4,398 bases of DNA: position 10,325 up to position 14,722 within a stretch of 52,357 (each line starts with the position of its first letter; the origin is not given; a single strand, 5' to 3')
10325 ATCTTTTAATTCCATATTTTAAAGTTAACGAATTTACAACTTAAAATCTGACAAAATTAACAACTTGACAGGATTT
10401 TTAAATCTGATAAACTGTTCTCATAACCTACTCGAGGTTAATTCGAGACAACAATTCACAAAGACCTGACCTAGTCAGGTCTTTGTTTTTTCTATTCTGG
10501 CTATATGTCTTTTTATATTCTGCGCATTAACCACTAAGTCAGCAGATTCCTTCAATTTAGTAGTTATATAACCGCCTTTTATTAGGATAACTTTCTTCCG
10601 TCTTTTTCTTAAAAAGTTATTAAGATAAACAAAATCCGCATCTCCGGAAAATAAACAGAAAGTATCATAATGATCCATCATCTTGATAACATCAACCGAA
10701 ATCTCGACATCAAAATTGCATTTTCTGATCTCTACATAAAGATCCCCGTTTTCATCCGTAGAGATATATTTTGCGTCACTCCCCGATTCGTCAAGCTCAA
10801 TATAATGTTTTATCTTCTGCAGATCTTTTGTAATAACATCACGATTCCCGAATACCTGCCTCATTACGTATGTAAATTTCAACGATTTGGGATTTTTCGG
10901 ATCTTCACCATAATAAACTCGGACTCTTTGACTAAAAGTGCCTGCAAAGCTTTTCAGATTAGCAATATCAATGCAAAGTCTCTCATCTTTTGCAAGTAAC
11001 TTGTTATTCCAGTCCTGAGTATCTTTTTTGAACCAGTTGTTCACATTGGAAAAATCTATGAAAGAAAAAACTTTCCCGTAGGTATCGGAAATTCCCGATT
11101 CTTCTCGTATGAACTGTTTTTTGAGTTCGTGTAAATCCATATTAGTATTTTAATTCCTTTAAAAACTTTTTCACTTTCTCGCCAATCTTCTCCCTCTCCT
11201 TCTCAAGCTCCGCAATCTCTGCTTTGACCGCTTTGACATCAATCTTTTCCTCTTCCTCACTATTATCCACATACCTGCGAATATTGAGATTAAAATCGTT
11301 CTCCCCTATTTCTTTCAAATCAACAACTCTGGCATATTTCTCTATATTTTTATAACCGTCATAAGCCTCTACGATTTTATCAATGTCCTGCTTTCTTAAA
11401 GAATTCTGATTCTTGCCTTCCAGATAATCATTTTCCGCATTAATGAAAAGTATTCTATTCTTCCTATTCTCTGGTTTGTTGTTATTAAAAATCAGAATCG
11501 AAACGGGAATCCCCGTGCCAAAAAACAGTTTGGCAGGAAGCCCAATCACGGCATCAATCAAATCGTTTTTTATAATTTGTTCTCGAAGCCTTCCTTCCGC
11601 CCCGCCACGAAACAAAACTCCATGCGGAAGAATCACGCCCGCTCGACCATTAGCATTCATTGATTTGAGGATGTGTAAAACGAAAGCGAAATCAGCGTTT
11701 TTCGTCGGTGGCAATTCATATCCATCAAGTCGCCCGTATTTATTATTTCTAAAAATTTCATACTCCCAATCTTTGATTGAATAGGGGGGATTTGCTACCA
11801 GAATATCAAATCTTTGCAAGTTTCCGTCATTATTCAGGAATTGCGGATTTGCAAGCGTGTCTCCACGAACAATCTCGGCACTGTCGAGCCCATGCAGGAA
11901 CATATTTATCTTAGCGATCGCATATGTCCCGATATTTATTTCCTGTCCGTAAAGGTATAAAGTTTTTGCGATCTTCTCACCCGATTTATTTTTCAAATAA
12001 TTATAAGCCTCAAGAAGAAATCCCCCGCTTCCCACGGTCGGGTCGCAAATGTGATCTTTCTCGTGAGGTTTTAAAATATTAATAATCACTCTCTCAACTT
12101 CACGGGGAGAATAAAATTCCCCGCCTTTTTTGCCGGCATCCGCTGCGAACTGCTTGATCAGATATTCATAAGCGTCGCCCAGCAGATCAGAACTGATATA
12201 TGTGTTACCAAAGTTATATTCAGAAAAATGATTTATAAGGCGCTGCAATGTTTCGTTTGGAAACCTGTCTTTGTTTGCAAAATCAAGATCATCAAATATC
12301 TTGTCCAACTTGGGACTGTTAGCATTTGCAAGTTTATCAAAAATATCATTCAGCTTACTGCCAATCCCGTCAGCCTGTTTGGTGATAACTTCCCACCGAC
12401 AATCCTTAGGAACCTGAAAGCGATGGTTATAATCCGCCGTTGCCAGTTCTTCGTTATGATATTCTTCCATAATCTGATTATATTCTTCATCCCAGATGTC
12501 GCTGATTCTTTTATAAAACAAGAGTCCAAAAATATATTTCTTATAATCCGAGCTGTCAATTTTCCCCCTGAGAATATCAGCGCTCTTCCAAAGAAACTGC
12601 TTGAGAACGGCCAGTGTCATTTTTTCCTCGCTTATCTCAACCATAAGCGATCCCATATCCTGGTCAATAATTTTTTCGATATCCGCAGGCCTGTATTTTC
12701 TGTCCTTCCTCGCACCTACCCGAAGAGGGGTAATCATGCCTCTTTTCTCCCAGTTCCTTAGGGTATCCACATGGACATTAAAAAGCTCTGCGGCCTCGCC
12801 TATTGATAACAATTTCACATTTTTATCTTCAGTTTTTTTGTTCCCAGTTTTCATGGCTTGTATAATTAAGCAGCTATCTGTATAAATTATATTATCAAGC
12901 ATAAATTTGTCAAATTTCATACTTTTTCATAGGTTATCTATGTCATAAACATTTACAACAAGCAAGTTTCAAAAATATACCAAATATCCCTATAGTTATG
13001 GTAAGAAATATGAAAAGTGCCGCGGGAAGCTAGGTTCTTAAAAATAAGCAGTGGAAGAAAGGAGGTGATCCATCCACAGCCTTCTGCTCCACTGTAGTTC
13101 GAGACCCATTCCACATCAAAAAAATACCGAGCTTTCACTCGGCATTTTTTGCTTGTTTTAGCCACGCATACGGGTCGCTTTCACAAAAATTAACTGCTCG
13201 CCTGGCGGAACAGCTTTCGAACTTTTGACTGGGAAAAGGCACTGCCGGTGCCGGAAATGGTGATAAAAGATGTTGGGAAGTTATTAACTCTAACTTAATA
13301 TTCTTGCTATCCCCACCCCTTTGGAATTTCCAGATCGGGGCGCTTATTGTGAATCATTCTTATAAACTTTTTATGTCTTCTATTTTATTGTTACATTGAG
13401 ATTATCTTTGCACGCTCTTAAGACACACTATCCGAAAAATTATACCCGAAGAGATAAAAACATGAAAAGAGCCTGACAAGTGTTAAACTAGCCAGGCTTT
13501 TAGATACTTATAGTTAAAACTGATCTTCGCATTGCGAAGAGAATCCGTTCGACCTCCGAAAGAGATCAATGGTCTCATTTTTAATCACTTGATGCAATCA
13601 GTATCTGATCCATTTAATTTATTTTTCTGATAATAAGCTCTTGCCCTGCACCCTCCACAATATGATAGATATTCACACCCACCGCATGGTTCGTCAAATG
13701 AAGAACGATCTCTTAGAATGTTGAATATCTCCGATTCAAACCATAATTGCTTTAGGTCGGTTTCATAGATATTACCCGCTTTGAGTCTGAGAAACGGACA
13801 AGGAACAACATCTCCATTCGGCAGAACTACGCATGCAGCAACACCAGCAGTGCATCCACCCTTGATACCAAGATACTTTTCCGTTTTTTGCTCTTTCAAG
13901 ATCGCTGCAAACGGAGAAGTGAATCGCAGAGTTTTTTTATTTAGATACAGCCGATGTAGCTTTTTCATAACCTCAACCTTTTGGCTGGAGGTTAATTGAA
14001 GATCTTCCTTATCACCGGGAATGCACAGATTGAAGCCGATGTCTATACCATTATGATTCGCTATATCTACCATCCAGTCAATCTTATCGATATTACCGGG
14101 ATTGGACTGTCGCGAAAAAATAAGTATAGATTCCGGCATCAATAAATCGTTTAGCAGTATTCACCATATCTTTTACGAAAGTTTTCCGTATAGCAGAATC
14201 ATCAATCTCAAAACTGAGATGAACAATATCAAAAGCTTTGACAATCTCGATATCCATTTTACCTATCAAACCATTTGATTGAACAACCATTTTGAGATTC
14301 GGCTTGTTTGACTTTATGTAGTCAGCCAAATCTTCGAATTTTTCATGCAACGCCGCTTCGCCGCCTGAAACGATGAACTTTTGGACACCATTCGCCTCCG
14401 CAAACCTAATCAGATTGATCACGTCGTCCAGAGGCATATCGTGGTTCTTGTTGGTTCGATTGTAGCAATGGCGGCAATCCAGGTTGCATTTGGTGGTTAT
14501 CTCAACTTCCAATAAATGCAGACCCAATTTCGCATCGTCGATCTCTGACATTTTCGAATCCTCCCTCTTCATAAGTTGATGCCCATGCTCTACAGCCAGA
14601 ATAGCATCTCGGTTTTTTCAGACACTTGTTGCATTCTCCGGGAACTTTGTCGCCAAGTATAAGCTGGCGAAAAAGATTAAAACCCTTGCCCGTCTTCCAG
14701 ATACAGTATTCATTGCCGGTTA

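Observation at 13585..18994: Seven-gene RiPP-like operon with three radical-SAM/SPASM enzymes, a PP-loop ATPase and a methyltransferase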

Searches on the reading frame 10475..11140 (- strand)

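Call 63: search_protein_families(library=pfam, proteins=[window:10475-11140:-], max_evalue=0.0001)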
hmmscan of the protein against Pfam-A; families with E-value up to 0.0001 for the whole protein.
window:10475-11140:- (221 aa): 1 family
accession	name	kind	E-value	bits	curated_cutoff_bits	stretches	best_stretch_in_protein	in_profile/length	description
PF01936.24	NYN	-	1e-12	49.2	24.2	1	93-201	36-139/145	NYN domain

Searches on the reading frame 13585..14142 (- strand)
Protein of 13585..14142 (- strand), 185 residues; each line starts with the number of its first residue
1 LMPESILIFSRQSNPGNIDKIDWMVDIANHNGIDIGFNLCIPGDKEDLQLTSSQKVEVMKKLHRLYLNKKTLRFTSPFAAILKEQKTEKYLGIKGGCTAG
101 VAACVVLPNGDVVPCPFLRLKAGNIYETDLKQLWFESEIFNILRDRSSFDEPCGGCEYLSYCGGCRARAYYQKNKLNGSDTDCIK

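Call 3: search_protein_families(library=pfam, proteins=[window:13585-14142:-], max_evalue=0.01)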
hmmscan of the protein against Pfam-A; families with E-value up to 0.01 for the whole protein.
window:13585-14142:- (185 aa): 1 family
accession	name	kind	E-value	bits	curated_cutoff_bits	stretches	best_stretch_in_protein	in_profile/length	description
PF13186.11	SPASM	-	7.8e-10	39.3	21.5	1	97-157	1-67/67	Iron-sulfur cluster-binding domain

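Call 4: search_protein_families(library=ncbifam, proteins=[window:13585-14142:-], max_evalue=0.01)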
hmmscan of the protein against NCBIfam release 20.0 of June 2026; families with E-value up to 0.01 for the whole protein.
window:13585-14142:- (185 aa): 32 families (the best 25 are shown)
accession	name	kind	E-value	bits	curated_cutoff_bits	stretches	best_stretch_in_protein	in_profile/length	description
TIGR04055.1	rSAM_NirJ2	equivalog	1.5e-24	87.2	500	1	58-184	200-323/326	putative heme d1 biosynthesis radical SAM protein NirJ2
TIGR04545.1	rSAM_ahbD_hemeb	equivalog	1.1e-22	81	500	1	85-172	237-324/339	heme b synthase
TIGR04053.2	TIGR04053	equivalog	3.2e-20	72.7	395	1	81-184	261-363/366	TIGR04053 family radical SAM/SPASM domain-containing protein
NF050035.1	rSAM_WgK_link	exception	1e-15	57.6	650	1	96-184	268-362/367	radical SAM/SPASM peptide maturase WgkB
TIGR04340.1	rSAM_ACGX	hypoth_equivalog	8.1e-15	54.9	400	1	86-185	242-339/341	radical SAM/SPASM domain protein, ACGX system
TIGR04303.1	GeoRSP_rSAM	equivalog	1.1e-14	54.8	400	1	44-183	186-324/325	GeoRSP system radical SAM/SPASM protein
TIGR03962.1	mycofact_rSAM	equivalog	1.3e-14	54.1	265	1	46-185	196-333/339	mycofactocin radical SAM maturase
TIGR04304.1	GeoRSP_SPASM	equivalog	3.5e-14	52.6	300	1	94-183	202-292/293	GeoRSP system SPASM domain protein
TIGR04085.1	rSAM_more_4Fe4S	domain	4.3e-14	52.7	27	1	97-183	1-93/93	SPASM domain-containing protein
TIGR02109.1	PQQ_syn_pqqE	equivalog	5.1e-09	35.5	381.35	1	102-184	244-331/358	pyrroloquinoline quinone biosynthesis protein PqqE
NF041298.1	rSAM_mat_DynA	equivalog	5.7e-09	35.4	450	1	74-183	231-339/356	dynobactin maturation radical SAM/SPASM protein DynA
TIGR04133.1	rSAM_w_lipo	hypoth_equivalog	8.8e-09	34.7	425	1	97-166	261-331/350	TIGR04133 family radical SAM/SPASM protein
TIGR04250.1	SCM_rSAM_ScmE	equivalog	9e-09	34.7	400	1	79-178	235-340/358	SynChlorMet cassette radical SAM/SPASM protein ScmE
TIGR04054.1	rSAM_NirJ1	equivalog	2.9e-08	32.7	650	1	83-183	275-380/387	putative heme d1 biosynthesis radical SAM protein NirJ1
TIGR04082.1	rSAM_for_selen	equivalog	2.4e-07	29.9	350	1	42-169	374-500/516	thio(seleno)oxazole modification radical SAM maturase SbtM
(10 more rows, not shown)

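Call 8: search_protein_families(library=padloc, proteins=[window:13585-14142:-], max_evalue=0.01)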
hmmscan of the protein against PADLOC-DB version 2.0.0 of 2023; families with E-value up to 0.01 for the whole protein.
window:13585-14142:- (185 aa): 0 families

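Call 9: search_protein_families(library=phrogs, proteins=[window:13585-14142:-], max_evalue=0.01)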
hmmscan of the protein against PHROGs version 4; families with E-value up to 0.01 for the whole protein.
window:13585-14142:- (185 aa): 1 family
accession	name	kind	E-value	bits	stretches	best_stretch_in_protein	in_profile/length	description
phrog_1802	-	other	3.1e-08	33.9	1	56-183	259-388/556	radical SAM domain-containing protein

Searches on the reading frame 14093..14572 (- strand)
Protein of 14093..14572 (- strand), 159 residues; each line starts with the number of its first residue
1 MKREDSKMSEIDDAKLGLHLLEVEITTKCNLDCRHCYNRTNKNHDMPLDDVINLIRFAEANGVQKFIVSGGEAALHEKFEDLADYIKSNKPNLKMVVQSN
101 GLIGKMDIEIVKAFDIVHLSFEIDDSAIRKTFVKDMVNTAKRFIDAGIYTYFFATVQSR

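Call 3: search_protein_families(library=pfam, proteins=[window:14093-14572:-], max_evalue=0.01)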
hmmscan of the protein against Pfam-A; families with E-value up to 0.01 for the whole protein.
window:14093-14572:- (159 aa): 2 families
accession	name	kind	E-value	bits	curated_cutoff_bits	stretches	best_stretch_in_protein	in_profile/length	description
PF04055.27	Radical_SAM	-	6e-18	66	29.5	1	23-153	1-147/166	Radical SAM superfamily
PF13353.11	Fer4_12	-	2.6e-06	28.2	22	1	27-115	13-110/137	4Fe-4S single cluster domain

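Call 4: search_protein_families(library=ncbifam, proteins=[window:14093-14572:-], max_evalue=0.01)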
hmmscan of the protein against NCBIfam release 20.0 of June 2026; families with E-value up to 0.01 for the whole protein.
window:14093-14572:- (159 aa): 58 families (the best 25 are shown)
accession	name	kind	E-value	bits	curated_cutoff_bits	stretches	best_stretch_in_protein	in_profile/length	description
TIGR04317.1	W_rSAM_matur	equivalog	1.4e-12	47.4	380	1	20-125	5-114/349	tungsten cofactor oxidoreductase radical SAM maturase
NF001199.0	PRK00164.2-1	equivalog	7.2e-12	45.1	231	1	20-141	13-139/308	GTP 3',8-cyclase MoaA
TIGR02666.1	moaA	equivalog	2.2e-10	40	284.05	1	20-107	11-106/336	GTP 3',8-cyclase MoaA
NF038283.1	viperin_w_prok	equivalog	3.5e-10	39.5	180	1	25-122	8-115/281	viperin family antiviral radical SAM protein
TIGR02668.1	moaA_archaeal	equivalog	4.7e-10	38.9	325.25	1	19-102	10-95/303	GTP 3',8-cyclase MoaA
TIGR04054.1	rSAM_NirJ1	equivalog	1.9e-09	36.7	650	1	24-124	41-143/387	putative heme d1 biosynthesis radical SAM protein NirJ1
TIGR02495.1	NrdG2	equivalog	2.5e-09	36.8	131.15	1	28-122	25-120/193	anaerobic ribonucleoside-triphosphate reductase activating protein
TIGR04303.1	GeoRSP_rSAM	equivalog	3e-09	36.9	400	1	24-129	10-116/325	GeoRSP system radical SAM/SPASM protein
NF045646.2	rSAM_Se_TrsS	equivalog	1.1e-08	34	490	1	23-143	90-218/441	radical SAM (seleno)protein TrsS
NF053742.1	LipS1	equivalog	1.4e-08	34.7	230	1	25-143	12-140/268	LipS1 family lipoyl synthase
TIGR04403.1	rSAM_skfB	equivalog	1.7e-08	33.7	300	1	24-127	109-213/402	sporulation killing factor system radical SAM maturase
TIGR04055.1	rSAM_NirJ2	equivalog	2.1e-08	34.1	500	1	24-113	5-95/326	putative heme d1 biosynthesis radical SAM protein NirJ2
TIGR04251.1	SCM_rSAM_ScmF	equivalog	2.2e-08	33.9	400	1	19-109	4-98/353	SynChlorMet cassette radical SAM/SPASM protein ScmF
TIGR04167.1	rSAM_SeCys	equivalog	2.4e-08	33.6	300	1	18-100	7-89/303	arsenosugar biosynthesis radical SAM (seleno)protein ArsS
TIGR04546.1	rSAM_ahbC_deAc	equivalog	3e-08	32.9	650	1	24-124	44-146/390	12,18-didecarboxysiroheme deacetylase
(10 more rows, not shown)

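Call 8: search_protein_families(library=padloc, proteins=[window:14093-14572:-], max_evalue=0.01)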
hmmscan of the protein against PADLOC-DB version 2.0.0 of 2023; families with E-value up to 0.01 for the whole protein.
window:14093-14572:- (159 aa): 2 families
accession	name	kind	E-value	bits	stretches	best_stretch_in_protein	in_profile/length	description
PDLC02903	pVip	-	2.1e-12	45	1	23-124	4-103/257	Viperins not associated with kinases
PDLC02904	pVip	-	4.9e-11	40.6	1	24-132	8-118/262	Viperins associated with kinases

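Call 9: search_protein_families(library=phrogs, proteins=[window:14093-14572:-], max_evalue=0.01)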
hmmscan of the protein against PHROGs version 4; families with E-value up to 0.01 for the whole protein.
window:14093-14572:- (159 aa): 9 families
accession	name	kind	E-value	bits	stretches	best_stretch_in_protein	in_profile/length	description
phrog_1802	-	other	2.8e-11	44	1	21-121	46-163/556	radical SAM domain-containing protein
phrog_27238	-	other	5e-09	36.8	1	24-105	28-109/338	radical SAM domain-containing protein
phrog_13987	-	other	5.3e-09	36.8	1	19-115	15-117/274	radical SAM domain-containing protein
phrog_15140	-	other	3.1e-05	24.1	1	25-102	93-171/366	radical SAM domain-containing protein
phrog_16999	-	other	9e-05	23.2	1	19-82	11-75/288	Fe-S oxidoreductase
phrog_2076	-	moron, auxiliary metabolic gene and host takeover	0.00075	20.1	1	27-102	39-123/247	QueE-like radical SAM domain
phrog_27668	-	unknown function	0.0013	19.1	1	22-125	9-117/335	-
phrog_626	-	DNA, RNA and nucleotide metabolism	0.0026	18.4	1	27-95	24-101/164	anaerobic ribonucleotide reductase small subunit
phrog_14086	-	other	0.0037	17.7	1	17-101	85-175/353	radical SAM domain-containing protein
